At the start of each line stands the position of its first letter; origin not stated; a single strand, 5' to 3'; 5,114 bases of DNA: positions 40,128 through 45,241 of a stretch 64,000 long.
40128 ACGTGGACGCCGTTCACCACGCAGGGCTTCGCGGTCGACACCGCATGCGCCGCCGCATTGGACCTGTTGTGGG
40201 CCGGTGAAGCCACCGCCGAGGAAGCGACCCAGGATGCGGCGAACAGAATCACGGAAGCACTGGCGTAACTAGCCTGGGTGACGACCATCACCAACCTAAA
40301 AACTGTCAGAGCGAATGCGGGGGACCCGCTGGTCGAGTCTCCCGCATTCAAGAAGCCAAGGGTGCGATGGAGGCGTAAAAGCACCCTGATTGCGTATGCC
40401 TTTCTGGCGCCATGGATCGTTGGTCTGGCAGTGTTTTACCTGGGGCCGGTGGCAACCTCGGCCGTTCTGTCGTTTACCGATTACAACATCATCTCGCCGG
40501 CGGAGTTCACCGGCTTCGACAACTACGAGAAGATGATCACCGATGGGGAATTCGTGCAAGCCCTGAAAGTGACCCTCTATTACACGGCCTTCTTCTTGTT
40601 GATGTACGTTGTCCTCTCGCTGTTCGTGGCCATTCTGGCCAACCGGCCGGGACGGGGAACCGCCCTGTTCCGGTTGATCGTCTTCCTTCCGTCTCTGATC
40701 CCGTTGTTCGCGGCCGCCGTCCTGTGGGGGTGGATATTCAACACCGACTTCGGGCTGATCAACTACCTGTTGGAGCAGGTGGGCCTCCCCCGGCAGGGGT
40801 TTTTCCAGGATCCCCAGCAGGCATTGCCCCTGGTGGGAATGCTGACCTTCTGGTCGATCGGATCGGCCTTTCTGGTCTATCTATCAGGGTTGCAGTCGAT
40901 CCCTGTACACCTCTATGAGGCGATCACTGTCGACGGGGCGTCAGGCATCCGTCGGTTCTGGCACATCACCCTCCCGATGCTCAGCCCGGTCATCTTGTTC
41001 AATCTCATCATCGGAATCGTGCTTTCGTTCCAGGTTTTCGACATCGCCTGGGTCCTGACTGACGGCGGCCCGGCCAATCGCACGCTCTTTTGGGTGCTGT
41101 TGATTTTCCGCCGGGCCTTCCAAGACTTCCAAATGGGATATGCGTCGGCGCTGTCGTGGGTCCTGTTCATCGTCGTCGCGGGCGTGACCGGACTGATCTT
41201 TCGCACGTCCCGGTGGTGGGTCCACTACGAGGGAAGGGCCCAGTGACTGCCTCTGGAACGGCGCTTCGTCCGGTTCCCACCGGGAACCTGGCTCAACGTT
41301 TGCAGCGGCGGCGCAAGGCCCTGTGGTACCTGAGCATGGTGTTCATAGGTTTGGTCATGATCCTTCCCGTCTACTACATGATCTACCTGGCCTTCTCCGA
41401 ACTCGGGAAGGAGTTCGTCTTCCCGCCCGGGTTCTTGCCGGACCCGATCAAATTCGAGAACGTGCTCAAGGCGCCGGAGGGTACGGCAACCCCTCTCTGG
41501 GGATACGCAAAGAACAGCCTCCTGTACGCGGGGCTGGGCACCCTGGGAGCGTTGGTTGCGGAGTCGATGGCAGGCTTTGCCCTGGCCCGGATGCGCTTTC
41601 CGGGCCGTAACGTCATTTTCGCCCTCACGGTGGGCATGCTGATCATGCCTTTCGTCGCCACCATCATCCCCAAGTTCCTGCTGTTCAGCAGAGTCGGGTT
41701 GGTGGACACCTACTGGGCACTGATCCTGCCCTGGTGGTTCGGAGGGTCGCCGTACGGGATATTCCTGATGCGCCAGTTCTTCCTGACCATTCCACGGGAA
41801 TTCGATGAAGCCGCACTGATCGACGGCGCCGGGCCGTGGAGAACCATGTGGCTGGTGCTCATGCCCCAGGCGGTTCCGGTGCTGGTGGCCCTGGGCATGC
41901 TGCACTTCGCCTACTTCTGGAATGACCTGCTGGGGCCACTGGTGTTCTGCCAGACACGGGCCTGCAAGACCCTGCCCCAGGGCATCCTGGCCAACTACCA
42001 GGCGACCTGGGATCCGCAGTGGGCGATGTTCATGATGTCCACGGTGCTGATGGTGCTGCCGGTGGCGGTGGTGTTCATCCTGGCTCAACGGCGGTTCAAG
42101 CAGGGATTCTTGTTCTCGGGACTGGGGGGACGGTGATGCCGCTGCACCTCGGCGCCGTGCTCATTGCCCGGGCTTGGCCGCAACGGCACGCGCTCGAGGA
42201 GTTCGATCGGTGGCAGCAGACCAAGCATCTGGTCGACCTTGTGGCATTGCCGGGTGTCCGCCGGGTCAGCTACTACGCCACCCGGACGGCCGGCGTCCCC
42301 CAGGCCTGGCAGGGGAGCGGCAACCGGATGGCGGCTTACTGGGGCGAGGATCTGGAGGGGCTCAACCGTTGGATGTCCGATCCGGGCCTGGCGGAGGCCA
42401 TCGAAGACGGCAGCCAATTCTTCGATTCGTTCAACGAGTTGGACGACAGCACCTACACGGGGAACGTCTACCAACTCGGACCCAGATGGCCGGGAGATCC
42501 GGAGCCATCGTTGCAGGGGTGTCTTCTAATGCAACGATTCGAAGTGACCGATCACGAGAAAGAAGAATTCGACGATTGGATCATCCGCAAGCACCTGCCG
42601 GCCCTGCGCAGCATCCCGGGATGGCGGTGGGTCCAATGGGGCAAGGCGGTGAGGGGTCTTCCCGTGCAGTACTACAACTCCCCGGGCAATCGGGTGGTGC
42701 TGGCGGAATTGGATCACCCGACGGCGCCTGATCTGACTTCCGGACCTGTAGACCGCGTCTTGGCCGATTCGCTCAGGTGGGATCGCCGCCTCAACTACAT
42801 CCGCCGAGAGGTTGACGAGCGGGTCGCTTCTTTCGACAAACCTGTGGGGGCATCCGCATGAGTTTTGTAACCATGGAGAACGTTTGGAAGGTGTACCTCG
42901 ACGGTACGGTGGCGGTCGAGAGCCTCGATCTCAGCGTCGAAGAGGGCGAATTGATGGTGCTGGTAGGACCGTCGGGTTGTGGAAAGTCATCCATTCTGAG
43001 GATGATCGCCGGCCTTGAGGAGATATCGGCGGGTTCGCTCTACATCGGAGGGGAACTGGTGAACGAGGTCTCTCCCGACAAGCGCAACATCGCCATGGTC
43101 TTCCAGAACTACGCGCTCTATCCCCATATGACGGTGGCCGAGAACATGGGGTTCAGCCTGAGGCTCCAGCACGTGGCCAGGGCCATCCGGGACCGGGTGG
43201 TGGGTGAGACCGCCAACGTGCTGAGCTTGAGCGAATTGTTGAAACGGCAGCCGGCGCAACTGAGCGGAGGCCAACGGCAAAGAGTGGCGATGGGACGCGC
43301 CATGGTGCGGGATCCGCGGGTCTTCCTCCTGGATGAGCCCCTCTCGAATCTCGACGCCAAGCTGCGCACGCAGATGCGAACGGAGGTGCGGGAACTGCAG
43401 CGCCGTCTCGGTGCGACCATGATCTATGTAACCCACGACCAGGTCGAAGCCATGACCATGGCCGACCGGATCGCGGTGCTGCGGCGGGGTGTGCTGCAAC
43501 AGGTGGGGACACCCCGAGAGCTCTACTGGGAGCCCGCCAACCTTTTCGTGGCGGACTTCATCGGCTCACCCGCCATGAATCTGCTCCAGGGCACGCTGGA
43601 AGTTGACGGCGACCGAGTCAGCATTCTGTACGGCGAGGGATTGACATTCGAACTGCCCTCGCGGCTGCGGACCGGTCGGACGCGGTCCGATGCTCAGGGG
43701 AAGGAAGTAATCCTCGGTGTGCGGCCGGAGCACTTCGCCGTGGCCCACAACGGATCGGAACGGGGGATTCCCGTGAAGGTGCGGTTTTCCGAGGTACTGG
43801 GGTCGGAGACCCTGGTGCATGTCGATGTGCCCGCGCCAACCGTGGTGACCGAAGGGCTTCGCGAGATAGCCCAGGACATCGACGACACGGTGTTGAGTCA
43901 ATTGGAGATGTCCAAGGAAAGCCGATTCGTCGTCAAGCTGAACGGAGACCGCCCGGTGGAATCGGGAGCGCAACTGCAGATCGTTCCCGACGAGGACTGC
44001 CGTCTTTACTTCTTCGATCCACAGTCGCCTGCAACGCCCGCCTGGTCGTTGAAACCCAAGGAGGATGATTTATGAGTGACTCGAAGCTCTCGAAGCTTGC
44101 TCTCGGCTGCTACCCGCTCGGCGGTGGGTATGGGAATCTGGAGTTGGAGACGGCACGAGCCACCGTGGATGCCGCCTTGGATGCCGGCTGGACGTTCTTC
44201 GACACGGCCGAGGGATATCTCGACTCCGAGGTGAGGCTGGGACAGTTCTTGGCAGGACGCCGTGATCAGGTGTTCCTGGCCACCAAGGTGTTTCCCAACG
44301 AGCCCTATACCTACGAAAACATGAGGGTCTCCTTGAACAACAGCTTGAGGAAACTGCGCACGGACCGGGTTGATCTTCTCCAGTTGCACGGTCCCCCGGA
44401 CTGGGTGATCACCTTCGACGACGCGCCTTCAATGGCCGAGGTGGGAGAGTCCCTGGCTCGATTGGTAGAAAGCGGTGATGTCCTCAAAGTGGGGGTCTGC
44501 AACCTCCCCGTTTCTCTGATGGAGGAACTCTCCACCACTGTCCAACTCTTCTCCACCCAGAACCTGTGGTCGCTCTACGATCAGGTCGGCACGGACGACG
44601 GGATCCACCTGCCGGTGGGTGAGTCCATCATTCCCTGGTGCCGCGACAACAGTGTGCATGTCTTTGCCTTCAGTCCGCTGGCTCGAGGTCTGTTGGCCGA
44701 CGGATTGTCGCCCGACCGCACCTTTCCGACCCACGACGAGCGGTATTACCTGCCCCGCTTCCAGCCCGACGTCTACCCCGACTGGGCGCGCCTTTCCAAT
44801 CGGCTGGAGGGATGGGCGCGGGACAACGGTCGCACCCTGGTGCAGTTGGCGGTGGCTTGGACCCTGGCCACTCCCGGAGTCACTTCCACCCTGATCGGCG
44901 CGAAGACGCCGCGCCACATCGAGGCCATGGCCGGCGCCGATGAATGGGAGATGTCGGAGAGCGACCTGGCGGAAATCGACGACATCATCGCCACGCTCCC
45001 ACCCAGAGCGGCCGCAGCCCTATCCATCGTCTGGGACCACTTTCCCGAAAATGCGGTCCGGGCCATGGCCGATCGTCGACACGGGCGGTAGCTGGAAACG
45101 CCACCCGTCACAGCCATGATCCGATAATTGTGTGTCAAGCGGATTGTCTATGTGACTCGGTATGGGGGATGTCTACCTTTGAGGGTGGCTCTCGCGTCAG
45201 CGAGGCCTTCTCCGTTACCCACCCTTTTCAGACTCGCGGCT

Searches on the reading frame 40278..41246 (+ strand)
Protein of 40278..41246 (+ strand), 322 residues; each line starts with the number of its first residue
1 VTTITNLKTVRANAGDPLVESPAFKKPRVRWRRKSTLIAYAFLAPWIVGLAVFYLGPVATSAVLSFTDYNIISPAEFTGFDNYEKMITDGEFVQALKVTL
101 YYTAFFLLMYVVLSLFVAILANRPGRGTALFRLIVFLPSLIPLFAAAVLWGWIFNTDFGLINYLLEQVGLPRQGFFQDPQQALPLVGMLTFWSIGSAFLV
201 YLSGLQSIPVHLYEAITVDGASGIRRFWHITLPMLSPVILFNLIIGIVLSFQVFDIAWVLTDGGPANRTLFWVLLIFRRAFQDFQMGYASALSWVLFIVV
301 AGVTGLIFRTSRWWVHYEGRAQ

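Call 74: search_protein_families(library=pfam, proteins=[window:40278-41246:+], max_evalue=0.00001)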
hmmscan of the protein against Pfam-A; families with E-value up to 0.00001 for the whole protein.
window:40278-41246:+ (322 aa): 1 family
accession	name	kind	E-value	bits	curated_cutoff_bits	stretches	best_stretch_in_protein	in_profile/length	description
PF00528.27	BPD_transp_1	-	5.4e-14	52.8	26.4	1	112-303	3-174/184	Binding-protein-dependent transport system inner membrane component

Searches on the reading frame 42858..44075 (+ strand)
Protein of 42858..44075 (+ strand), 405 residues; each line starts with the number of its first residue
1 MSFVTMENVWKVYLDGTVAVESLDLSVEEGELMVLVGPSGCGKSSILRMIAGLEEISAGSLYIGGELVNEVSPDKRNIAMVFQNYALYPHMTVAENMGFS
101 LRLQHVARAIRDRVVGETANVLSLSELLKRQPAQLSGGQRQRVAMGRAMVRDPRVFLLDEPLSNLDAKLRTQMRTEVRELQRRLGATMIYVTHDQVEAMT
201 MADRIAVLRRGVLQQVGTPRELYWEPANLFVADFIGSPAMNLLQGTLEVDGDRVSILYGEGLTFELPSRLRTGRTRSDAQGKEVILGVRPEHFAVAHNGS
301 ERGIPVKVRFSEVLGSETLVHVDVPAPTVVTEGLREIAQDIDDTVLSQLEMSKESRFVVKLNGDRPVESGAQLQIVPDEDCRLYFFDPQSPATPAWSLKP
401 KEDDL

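Call 74: search_protein_families(library=pfam, proteins=[window:42858-44075:+], max_evalue=0.00001)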
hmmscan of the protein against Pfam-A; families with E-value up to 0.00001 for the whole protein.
window:42858-44075:+ (405 aa): 5 families
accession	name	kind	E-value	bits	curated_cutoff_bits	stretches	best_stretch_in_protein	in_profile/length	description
PF00005.33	ABC_tran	-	3.8e-32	112.2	25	1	21-162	2-136/137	ABC transporter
PF17912.7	OB_MalK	-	2.3e-13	51.2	27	1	236-293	1-53/53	MalK OB fold domain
PF08402.16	TOBE_2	-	5e-07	30.2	21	1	286-329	1-43/76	TOBE domain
PF13304.12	AAA_21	-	7e-07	30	27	0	32-63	1-44/304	AAA domain, putative AbiEii toxin, Type IV TA system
PF02463.25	SMC_N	-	4.1e-06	26.8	40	1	31-207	25-213/220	RecF/RecN/SMC N terminal domain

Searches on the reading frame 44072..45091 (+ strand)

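Call 74: search_protein_families(library=pfam, proteins=[window:44072-45091:+], max_evalue=0.00001)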
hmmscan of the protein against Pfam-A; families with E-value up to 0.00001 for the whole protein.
window:44072-45091:+ (339 aa): 1 family
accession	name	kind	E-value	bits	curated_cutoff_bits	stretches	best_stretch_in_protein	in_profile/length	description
PF00248.27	Aldo_ket_red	-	6.5e-53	180.1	24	1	8-306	1-290/291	Aldo/keto reductase family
